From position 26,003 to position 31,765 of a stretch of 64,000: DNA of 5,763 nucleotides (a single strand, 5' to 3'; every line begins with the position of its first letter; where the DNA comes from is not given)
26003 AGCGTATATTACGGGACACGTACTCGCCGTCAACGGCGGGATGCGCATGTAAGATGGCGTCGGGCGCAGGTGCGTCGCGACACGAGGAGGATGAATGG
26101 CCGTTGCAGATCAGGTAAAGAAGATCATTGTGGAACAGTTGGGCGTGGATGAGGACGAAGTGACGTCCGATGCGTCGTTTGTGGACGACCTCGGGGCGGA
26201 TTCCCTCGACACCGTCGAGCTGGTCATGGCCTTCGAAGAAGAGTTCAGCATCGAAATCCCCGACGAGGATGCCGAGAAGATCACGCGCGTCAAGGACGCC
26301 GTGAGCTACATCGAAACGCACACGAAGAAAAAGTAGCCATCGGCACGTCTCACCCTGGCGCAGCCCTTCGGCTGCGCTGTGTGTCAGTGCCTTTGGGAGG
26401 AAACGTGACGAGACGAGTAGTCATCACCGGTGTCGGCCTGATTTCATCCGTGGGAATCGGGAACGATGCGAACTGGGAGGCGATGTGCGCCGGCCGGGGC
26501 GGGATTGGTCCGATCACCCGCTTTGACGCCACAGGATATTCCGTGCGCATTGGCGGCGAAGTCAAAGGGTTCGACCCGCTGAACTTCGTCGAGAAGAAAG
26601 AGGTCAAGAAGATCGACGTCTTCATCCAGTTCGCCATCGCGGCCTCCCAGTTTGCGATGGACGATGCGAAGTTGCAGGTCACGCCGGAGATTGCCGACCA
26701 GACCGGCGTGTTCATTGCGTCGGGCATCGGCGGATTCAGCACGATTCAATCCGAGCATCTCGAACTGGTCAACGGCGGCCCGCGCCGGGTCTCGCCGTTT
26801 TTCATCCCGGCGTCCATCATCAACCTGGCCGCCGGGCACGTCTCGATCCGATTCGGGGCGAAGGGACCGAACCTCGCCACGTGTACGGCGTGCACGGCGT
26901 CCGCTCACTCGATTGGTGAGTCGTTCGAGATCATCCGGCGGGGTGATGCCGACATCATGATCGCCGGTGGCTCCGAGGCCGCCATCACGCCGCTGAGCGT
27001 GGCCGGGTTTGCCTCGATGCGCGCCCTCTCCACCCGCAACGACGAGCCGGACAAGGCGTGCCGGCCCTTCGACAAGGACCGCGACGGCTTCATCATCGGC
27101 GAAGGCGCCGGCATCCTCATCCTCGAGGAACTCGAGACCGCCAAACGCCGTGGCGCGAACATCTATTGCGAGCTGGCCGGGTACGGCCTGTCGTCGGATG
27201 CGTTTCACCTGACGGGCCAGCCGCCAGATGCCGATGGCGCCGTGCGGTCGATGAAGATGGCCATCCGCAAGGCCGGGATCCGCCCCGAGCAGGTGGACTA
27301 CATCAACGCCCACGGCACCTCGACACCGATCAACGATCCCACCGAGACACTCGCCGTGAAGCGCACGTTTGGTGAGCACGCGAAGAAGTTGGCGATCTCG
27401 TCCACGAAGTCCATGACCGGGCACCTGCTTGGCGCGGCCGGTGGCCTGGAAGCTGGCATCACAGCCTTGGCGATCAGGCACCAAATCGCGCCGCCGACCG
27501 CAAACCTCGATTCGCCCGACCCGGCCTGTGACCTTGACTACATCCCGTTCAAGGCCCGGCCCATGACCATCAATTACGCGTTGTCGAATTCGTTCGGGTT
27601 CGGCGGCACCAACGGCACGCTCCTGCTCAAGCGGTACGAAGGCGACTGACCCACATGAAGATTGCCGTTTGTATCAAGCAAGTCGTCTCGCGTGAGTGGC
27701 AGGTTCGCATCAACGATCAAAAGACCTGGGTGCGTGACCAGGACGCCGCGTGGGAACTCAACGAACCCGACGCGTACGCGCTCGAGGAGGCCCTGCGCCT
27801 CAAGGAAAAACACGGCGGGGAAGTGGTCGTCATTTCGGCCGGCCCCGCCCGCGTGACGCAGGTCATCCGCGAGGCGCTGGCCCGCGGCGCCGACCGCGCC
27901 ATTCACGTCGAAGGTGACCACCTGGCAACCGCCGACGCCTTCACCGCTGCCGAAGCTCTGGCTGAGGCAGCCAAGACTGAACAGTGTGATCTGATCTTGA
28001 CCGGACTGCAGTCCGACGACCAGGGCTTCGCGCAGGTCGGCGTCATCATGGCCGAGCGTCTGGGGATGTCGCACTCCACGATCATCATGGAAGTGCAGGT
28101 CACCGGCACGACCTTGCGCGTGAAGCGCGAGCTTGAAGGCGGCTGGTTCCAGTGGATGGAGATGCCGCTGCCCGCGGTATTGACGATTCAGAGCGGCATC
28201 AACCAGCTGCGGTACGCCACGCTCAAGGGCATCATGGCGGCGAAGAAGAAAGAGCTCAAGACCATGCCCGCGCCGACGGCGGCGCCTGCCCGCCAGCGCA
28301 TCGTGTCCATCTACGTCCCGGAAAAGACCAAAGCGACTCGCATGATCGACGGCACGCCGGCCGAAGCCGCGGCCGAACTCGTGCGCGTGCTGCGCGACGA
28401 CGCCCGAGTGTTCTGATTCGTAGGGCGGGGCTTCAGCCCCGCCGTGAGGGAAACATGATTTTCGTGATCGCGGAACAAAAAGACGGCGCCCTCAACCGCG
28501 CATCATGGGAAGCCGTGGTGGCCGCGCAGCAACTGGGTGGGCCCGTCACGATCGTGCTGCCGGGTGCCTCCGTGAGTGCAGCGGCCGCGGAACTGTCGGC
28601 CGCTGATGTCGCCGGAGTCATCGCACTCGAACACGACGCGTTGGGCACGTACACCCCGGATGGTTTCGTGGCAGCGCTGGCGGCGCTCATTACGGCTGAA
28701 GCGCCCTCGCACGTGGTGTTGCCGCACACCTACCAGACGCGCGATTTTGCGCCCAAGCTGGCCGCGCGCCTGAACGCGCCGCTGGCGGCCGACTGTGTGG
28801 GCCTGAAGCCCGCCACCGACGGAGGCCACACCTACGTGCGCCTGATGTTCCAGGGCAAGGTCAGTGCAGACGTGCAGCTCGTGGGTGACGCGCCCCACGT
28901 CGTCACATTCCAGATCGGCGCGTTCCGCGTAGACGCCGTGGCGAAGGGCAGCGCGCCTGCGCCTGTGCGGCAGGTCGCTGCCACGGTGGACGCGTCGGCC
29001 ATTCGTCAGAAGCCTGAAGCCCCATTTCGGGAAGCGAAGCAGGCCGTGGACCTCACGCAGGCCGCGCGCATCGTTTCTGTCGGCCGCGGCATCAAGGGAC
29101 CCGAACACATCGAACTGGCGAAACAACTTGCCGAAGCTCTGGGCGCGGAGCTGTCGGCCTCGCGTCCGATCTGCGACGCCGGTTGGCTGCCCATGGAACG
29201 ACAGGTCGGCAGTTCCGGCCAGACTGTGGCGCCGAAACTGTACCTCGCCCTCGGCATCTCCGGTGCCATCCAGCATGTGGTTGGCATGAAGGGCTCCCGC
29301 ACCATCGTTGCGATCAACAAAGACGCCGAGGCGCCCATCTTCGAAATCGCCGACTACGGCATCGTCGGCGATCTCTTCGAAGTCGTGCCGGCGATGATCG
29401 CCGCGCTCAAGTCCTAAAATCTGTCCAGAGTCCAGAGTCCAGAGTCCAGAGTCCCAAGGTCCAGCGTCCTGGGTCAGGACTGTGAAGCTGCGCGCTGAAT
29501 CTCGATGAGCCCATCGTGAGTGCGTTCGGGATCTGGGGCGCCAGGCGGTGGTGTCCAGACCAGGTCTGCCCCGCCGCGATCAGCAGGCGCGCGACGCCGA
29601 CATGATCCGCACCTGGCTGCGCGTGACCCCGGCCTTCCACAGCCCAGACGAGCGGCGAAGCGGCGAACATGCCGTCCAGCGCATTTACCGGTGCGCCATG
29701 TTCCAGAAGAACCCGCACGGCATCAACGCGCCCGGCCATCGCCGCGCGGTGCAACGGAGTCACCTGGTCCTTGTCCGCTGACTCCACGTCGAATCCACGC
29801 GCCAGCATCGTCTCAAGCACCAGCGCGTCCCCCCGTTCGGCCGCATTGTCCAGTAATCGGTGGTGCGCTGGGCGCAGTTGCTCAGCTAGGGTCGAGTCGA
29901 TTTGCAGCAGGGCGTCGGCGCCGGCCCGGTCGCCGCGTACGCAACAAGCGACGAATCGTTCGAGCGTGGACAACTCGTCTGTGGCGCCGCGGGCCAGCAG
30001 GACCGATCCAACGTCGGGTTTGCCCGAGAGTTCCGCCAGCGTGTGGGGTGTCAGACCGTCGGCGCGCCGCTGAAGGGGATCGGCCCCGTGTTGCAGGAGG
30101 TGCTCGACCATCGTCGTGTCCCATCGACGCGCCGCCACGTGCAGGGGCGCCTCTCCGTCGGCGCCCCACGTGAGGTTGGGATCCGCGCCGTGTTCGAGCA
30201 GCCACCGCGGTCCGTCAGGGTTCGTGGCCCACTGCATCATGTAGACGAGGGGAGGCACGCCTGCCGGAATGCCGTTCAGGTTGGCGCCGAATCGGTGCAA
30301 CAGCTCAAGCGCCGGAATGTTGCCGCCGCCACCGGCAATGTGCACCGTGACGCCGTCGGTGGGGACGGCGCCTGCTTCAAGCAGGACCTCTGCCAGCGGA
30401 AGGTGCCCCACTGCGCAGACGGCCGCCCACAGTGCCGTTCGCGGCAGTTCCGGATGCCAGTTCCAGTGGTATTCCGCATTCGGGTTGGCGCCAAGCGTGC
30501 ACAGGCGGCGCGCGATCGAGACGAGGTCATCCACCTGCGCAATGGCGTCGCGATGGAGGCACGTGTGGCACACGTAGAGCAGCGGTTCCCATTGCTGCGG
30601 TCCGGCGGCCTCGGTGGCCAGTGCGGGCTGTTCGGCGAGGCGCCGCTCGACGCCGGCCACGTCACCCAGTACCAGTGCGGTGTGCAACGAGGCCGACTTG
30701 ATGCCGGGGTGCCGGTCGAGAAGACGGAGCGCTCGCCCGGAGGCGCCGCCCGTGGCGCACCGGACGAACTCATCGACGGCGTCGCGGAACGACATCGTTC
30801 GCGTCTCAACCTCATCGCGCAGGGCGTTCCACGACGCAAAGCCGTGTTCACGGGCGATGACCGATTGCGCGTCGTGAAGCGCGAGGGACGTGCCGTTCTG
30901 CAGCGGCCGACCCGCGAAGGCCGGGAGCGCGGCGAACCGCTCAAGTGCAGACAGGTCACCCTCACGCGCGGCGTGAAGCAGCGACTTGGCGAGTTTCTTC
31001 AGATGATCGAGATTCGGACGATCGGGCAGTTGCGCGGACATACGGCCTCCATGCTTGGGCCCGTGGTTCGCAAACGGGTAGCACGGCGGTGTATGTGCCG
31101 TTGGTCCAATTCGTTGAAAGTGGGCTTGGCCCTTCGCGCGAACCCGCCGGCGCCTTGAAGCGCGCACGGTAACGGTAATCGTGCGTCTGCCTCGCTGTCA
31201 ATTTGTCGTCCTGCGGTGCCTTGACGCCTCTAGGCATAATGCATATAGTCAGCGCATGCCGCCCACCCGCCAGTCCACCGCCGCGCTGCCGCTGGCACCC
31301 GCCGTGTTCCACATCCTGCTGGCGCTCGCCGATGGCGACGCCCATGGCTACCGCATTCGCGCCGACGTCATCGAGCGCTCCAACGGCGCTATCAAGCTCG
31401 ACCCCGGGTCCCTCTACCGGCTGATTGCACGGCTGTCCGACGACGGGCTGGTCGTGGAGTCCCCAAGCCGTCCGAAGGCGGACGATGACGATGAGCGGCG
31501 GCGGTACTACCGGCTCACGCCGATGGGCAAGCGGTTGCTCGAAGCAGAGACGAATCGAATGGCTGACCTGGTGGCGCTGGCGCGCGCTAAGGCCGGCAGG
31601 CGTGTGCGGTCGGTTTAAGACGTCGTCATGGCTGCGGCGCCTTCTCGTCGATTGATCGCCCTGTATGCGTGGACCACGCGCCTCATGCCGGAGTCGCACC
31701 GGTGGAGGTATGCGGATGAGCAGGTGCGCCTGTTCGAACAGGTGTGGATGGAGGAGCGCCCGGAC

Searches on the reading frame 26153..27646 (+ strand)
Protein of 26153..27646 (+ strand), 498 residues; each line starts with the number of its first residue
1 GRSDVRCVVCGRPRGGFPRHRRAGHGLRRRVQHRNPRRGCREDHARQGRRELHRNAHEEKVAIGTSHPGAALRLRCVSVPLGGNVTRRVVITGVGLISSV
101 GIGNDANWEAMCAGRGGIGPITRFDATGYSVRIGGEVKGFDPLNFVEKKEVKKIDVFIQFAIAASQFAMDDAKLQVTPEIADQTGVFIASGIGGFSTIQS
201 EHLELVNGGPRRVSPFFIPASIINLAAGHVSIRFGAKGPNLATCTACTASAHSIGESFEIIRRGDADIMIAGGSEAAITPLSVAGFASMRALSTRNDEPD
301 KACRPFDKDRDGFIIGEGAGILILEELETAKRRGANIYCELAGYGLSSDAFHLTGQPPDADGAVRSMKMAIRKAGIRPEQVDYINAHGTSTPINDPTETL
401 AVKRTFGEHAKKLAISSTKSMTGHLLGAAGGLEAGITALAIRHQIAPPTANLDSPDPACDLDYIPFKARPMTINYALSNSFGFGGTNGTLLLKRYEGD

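Call 87: search_protein_families(library=pfam, proteins=[window:26153-27646:+], max_evalue=1e-8)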
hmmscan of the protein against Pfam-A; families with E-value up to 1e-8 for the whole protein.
window:26153-27646:+ (498 aa): 2 families
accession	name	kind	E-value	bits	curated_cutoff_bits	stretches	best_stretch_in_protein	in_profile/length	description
PF00109.32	ketoacyl-synt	-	8.1e-56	189.9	20.8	1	87-330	2-252/252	Beta-ketoacyl synthase, N-terminal domain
PF02801.28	Ketoacyl-synt_C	-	1.2e-38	132.2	20.8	1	338-452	1-118/119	Beta-ketoacyl synthase, C-terminal domain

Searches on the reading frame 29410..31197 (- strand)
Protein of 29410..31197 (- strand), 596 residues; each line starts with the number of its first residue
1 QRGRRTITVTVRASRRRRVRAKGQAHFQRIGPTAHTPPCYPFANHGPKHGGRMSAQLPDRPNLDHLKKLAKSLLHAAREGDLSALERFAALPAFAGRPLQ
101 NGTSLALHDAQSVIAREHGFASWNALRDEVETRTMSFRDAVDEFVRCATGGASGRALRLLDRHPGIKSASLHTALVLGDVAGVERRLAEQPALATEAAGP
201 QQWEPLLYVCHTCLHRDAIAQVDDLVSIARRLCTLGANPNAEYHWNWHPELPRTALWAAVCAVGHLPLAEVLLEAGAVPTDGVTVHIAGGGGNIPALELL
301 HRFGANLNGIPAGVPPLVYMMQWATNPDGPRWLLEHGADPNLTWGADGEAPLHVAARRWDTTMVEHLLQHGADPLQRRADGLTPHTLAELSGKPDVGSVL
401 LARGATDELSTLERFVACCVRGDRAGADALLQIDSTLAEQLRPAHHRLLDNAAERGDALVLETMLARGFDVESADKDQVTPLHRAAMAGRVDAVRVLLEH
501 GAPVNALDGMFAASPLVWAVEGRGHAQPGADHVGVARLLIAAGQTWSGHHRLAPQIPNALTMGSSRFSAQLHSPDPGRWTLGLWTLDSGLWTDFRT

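Call 87: search_protein_families(library=pfam, proteins=[window:29410-31197:-], max_evalue=1e-8)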
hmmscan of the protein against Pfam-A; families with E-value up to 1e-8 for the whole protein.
window:29410-31197:- (596 aa): 5 families
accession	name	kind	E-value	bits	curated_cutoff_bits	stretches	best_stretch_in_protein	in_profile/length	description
PF12796.13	Ank_2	-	6.6e-24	84.7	27.3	1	451-540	3-80/90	Ankyrin repeats (3 copies)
PF00023.36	Ank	-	1.6e-22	78.8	21.1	0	479-508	3-32/33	Ankyrin repeat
PF13637.12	Ank_4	-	2.1e-17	63.2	22.7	0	449-498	1-50/50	Ankyrin repeats (many copies)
PF13606.12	Ank_3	-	5.6e-17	60.3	22.3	0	479-506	3-30/30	Ankyrin repeat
PF13857.12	Ank_5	-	2.4e-15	56.9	27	0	333-387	1-55/56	Ankyrin repeats (many copies)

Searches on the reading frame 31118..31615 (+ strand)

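Call 87: search_protein_families(library=pfam, proteins=[window:31118-31615:+], max_evalue=1e-8)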
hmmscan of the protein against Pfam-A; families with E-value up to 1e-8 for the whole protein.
window:31118-31615:+ (166 aa): 1 family
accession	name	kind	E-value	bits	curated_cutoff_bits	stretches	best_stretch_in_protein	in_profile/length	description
PF03551.20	PadR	-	3.2e-16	59.5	27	1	66-142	1-74/75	Transcriptional regulator PadR-like family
